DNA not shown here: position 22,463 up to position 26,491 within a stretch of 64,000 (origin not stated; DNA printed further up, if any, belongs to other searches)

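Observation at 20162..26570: Complete, compact type II-C CRISPR-Cas system: tracrRNA, cas9 (1242 aa), cas1, cas2, 11-spacer array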

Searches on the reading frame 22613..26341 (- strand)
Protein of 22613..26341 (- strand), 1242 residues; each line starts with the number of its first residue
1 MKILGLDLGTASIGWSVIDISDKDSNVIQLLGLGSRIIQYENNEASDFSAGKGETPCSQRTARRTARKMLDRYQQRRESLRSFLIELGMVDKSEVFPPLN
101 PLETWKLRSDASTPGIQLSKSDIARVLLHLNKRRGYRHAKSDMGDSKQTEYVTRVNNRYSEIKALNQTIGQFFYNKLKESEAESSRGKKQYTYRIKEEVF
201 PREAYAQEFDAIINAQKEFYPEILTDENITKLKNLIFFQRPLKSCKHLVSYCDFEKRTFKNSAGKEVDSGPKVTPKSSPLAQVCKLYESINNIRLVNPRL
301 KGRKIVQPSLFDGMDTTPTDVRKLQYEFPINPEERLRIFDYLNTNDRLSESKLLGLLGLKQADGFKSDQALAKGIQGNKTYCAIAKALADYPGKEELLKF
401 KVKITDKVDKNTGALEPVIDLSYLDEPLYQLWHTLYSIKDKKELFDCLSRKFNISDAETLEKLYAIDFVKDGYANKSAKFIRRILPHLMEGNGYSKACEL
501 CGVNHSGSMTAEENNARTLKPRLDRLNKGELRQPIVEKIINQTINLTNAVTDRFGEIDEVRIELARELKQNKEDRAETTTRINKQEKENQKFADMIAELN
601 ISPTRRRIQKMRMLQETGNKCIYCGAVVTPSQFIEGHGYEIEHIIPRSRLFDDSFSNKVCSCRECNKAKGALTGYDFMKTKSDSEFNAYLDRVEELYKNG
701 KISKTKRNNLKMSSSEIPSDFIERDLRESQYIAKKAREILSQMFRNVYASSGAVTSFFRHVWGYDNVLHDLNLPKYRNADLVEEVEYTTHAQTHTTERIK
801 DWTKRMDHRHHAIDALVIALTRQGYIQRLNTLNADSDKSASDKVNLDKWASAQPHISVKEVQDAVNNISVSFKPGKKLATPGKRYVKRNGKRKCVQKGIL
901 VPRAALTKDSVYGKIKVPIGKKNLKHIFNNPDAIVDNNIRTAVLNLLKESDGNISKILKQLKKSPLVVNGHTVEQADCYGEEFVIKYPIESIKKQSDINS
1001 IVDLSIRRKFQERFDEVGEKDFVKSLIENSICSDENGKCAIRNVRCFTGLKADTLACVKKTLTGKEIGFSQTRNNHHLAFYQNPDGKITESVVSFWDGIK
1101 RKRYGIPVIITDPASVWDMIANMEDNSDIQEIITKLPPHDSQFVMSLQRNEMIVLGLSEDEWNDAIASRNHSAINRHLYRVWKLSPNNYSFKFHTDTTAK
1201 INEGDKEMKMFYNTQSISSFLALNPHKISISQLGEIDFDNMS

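Call 6: search_protein_families(library=pfam, proteins=[window:22613-26341:-], max_evalue=0.01)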
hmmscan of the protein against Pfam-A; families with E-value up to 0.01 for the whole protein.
window:22613-26341:- (1242 aa): 5 families
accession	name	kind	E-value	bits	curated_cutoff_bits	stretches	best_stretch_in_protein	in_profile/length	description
PF18541.7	RuvC_III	-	1.8e-44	152.3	26.2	1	716-878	1-178/179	RuvC endonuclease subdomain 3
PF13395.12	HNH_4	-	1.1e-15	57.7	22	1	621-675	1-54/54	HNH endonuclease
PF01844.29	HNH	-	2.7e-06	27.9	21.4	1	621-671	1-46/47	HNH endonuclease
PF14279.12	HNH_5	-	5.7e-05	23.4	27.5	1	621-672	1-46/56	HNH endonuclease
PF01583.26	APS_kinase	-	0.0019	18.7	21.1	1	558-620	39-101/152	Adenylylsulphate kinase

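Call 10: search_solved_structures(query=window:22613-26341:-, max_evalue=0.001, show_alignments=1)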
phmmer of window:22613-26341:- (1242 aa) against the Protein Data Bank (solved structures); distinct sequences matched with E-value up to 0.001: 41.
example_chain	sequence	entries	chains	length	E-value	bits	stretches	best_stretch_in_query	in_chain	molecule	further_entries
8iyq_A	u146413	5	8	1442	2.4e-51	178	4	601-849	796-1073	deadCbCas9 | CbCas9 effector-1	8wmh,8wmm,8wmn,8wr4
8ja0_A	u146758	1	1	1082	5.4e-44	153.7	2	458-767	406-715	CRISPR-associated endonuclease Cas9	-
6kc8_A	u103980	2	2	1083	5.4e-44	153.7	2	458-767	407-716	CRISPR-associated endonuclease Cas9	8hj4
6jdq_A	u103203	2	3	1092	5.6e-44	153.6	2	458-767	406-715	CRISPR-associated endonuclease Cas9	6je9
9ar4_A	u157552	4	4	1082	2.3e-43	151.6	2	454-782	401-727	CRISPR-associated endonuclease Cas9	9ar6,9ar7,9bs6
8hnt_A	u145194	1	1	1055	3.6e-43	150.9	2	471-766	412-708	CRISPR-associated endonuclease Cas9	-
6jdv_A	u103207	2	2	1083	1.3e-42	149.1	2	458-767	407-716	CRISPR-associated endonuclease Cas9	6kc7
8jtj_A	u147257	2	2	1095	4.6e-42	147.3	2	454-770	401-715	CRISPR-associated endonuclease Cas9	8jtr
8hnw_A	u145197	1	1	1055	8.4e-42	146.4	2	471-766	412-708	CRISPR-associated endonuclease Cas9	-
6je4_A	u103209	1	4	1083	1.5e-41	145.6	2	458-767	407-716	CRISPR-associated endonuclease Cas9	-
8uza_A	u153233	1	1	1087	2.1e-41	145.1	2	454-770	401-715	CRISPR-associated endonuclease Cas9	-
8uzb_A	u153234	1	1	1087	4.9e-41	143.9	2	454-770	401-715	CRISPR-associated endonuclease Cas9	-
6je3_A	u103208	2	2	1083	9.4e-41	142.9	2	458-767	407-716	CRISPR-associated endonuclease Cas9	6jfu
8hnv_A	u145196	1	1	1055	9.7e-41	142.9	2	471-766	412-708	CRISPR-associated endonuclease Cas9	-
21dz_A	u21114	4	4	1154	1.3e-38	135.8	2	454-765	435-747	CRISPR-associated endonuclease Cas9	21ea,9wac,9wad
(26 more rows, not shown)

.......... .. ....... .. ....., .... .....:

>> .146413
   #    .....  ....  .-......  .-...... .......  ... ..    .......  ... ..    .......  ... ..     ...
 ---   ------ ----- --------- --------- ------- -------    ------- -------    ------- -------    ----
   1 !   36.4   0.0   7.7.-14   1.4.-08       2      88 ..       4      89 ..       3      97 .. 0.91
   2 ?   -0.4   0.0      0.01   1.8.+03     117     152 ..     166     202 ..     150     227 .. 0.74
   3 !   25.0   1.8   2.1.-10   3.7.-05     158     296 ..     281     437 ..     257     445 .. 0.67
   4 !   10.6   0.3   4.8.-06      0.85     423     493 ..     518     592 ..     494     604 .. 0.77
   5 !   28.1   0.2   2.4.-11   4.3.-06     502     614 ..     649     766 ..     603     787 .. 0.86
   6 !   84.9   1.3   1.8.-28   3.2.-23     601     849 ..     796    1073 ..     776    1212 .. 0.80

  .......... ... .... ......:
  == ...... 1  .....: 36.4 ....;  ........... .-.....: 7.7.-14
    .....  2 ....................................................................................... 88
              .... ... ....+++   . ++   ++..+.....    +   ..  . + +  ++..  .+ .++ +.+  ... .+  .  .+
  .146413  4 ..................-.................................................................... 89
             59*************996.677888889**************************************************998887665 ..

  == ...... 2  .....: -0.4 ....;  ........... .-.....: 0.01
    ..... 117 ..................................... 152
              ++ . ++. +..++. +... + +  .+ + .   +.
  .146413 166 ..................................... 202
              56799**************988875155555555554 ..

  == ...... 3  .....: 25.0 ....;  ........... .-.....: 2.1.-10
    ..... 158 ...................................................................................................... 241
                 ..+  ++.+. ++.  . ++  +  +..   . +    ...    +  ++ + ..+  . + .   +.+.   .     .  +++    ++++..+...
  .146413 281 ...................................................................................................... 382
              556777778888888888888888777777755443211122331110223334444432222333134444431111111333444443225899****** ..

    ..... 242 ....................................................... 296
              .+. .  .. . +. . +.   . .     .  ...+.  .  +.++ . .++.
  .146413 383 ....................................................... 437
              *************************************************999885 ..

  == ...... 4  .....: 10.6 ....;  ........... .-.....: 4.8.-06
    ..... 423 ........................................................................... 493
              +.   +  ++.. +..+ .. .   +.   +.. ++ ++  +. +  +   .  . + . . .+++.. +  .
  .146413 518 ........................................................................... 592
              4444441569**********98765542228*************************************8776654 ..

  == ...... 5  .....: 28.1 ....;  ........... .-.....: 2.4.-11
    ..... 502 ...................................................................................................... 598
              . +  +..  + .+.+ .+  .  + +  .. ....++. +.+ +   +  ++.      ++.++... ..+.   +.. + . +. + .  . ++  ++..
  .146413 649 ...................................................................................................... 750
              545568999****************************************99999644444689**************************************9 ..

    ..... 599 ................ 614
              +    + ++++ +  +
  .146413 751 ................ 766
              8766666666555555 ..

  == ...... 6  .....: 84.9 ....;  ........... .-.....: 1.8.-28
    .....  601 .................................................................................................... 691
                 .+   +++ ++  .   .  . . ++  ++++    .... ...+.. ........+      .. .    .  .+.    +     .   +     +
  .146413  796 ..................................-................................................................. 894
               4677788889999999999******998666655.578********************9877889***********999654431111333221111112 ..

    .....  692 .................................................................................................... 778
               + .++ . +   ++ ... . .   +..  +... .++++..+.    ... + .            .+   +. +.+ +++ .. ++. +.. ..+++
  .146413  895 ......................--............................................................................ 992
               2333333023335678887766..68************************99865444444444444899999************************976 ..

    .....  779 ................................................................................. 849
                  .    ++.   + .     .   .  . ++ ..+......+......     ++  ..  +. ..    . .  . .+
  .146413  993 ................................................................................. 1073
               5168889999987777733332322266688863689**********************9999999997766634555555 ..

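Call 11: find_homologous_proteins(query=window:22613-26341:-, max_evalue=1e-10)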
Query window:22613-26341:- (1242 aa): 4302 proteins with E <= 1e-10 among 8000 candidates; the best 120 are listed.
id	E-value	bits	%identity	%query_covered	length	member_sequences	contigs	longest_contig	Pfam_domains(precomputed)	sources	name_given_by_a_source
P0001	0.0e+0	2701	95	100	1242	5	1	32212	PF13395.13,PF01844.30,PF18541.8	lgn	-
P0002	0.0e+0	2647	93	100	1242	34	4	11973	PF13395.13,PF01844.30,PF18541.8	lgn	-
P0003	0.0e+0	2629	93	100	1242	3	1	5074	PF13395.13,PF01844.30,PF18541.8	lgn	-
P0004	0.0e+0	2511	92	95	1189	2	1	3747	PF13395.13,PF01844.30,PF18541.8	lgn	-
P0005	0.0e+0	2501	88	100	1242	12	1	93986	PF13395.13,PF01844.30,PF18541.8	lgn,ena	-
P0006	0.0e+0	2368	92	90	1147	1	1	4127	PF13395.13,PF01844.30,PF18541.8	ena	-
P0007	0.0e+0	2236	77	100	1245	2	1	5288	PF13395.13,PF01844.30,PF18541.8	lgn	-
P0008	0.0e+0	2223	77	100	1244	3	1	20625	PF13395.13,PF01844.30,PF18541.8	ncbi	-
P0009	0.0e+0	2214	78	100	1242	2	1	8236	PF13395.13,PF01844.30,PF18541.8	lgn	-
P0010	0.0e+0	2200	76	100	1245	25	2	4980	PF13395.13,PF01844.30,PF18541.8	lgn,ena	-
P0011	0.0e+0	2169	75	100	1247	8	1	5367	PF13395.13,PF01844.30,PF18541.8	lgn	-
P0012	0.0e+0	2167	76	100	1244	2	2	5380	PF13395.13,PF18541.8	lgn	-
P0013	0.0e+0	2149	75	100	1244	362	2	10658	PF13395.13,PF01844.30,PF18541.8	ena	-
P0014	0.0e+0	2135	74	100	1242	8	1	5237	PF13395.13,PF01844.30,PF18541.8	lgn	-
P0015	0.0e+0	2096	73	100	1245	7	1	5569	PF13395.13,PF01844.30,PF18541.8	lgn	-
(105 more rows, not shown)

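Call 14: find_related_loci(query=A1, collection=genome_contigs, flank=4000)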
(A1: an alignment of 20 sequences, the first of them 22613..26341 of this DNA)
Query A1 (1242 aa) in genome_contigs; peptide patterns used: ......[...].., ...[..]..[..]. (x = any residue, [..] = any of these).
600 stretches matched a pattern (row limit reached: there are more); 564 encode a relative of the query (tblastn E <= 1e-3); the best 80 are kept; 80 distinct loci.
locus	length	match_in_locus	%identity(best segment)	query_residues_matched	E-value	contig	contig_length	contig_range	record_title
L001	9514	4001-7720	55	1-1236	0e+0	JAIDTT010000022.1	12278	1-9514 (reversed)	MAG: Paramuribaculum sp. isolate SC0367_S14_2 SC0367_S14_2_contig_22, whole genome shotgun sequence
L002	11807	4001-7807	49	1-1236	0e+0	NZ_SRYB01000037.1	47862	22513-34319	Lepagella muris strain NM04_E33 NODE_37_length_47862_cov_587.538, whole genome shotgun sequence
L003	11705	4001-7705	48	3-1236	0e+0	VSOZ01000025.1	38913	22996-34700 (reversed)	MAG: Muribaculum sp. isolate SC1186_S39_bin.11 SC1186_S39_SC1186_S39_bin.11_contig_25, whole genome shotgun sequence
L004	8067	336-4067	48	2-1239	0e+0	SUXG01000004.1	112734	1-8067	MAG: Bacteroidales bacterium isolate SIG118 NODE_789_length_112734_cov_3.758106, whole genome shotgun sequence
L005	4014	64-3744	46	2-1236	0e+0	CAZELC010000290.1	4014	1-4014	MAG TPA_asm: uncultured Bacteroidales bacterium isolate SRP220891_co1_21 genome assembly, contig: NODE_45676_length_4014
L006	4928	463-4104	44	2-1240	0e+0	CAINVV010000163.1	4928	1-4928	MAG: uncultured Bacteroidia bacterium isolate MJ_bin-0396 genome assembly, contig: bin-0396:163/298, whole genome shotgu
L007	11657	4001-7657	45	2-1240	0e+0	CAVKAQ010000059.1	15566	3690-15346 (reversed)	Butyricicoccaceae bacterium isolate H07689-L1_cleanbin_000008 genome assembly, contig: Spades_H07689-L1_contig_2059, who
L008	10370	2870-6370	43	3-1236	0e+0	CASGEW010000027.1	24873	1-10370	uncultured Bacteroidales bacterium isolate O35_L1_319319_idba_bin.174 genome assembly, contig: O35_L1_319319_idba_bin.17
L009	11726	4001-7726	44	3-1237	0e+0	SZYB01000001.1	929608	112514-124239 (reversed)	MAG: Bergeyella sp. isolate STEG19 NODE_1_length_929608_cov_62.847837, whole genome shotgun sequence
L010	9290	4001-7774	42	1-1236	0e+0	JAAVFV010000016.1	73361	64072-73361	MAG: Bacteroidales bacterium isolate Mgla_MAG_26-bin_6 c_000000014603, whole genome shotgun sequence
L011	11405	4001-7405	43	3-1236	0e+0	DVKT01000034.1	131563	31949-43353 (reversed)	MAG TPA_asm: Candidatus Caccoplasma intestinavium isolate 21143 CHK51__C325652_L131563_ERR2241737, whole genome shotgun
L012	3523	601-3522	50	2-986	0e+0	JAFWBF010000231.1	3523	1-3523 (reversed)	MAG: Bacteroidales bacterium isolate RGIG5581 Sheep_Colon.Co__c3359940, whole genome shotgun sequence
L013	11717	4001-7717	42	4-1236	0e+0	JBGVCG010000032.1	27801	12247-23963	MAG: Paludibacteraceae bacterium isolate ruminal_MAG_39 ruminal_MAG_39_contig_0032, whole genome shotgun sequence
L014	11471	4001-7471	42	2-1236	0e+0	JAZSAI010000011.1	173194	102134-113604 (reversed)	MAG: Paludibacteraceae bacterium isolate T1900044938_TS20190404.MAGScoT_cleanbin_000007 SGB_3450_k141_393435, whole geno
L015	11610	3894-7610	43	2-1236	0e+0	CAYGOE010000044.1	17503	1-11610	MAG TPA_asm: uncultured Muribaculaceae bacterium isolate ERP113451_co4_173 genome assembly, contig: NODE_1772_length_175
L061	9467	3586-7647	33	2-1200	4e-140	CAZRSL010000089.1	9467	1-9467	MAG TPA_asm: uncultured Prevotella sp. isolate SRP225648_co1_906 genome assembly, contig: NODE_18632_length_9467_cov_8.0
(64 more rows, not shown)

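Call 17: find_encoding_contigs(protein=P0001, flank=6000, max_places=3)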
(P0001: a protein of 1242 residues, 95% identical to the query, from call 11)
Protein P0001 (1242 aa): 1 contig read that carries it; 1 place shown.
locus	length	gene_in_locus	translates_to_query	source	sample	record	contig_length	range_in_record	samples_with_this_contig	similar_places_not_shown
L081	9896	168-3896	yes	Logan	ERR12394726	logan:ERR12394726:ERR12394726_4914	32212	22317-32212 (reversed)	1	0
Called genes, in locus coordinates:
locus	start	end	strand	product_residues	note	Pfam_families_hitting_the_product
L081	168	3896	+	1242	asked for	PF01844:HNH (weak), PF13395:HNH_4, PF18541:RuvC_III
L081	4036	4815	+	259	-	PF01867:Cas_Cas1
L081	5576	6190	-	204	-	PF11042:DUF2750, PF10905:DUF2695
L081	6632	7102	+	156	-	-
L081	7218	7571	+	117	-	PF00893:Multi_Drug_Res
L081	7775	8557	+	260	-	PF02265:S1-P1_nuclease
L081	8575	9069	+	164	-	PF13588:HSDR_N_2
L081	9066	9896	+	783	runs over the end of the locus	PF00580:UvrD-helicase, PF13245:AAA_19, PF13604:AAA_30 (faint), PF01443:Viral_helicase1 (faint), PF13361:UvrD_C, PF13538:UvrD_C_2, PF21196:PcrA_UvrD_tudor (weak)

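Call 18: find_encoding_contigs(protein=P0005, flank=6000, max_places=3)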
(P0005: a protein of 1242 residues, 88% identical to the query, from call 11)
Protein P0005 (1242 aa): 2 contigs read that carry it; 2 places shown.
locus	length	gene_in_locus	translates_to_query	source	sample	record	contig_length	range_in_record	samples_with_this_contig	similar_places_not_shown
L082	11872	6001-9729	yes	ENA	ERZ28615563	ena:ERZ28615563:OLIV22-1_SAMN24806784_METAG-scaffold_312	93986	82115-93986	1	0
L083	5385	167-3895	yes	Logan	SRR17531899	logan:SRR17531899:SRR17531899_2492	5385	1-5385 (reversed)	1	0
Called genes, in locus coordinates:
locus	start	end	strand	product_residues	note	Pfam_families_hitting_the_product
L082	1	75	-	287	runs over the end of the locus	PF04055:Radical_SAM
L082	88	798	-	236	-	PF00814:TsaD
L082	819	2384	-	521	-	PF28550:DUF8436, PF00890:FAD_binding_2 (faint), PF01593:Amino_oxidase (faint), PF03486:HI0933_like, PF13454:NAD_binding_9 (faint), PF07992:Pyr_redox_2 (weak), PF01266:DAO (weak), PF21688:FAD-depend_C, +1 more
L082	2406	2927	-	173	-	PF13353:Fer4_12, PF04055:Radical_SAM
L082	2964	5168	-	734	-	PF03477:ATP-cone, PF13597:NRDD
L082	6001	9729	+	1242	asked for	PF01844:HNH (faint), PF13395:HNH_4, PF18541:RuvC_III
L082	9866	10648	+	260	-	PF01867:Cas_Cas1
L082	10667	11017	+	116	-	PF20803:PaaX_M (weak), PF09827:CRISPR_Cas2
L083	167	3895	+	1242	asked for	PF01844:HNH (faint), PF13395:HNH_4, PF18541:RuvC_III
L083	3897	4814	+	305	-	PF01867:Cas_Cas1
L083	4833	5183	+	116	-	PF20803:PaaX_M (weak), PF09827:CRISPR_Cas2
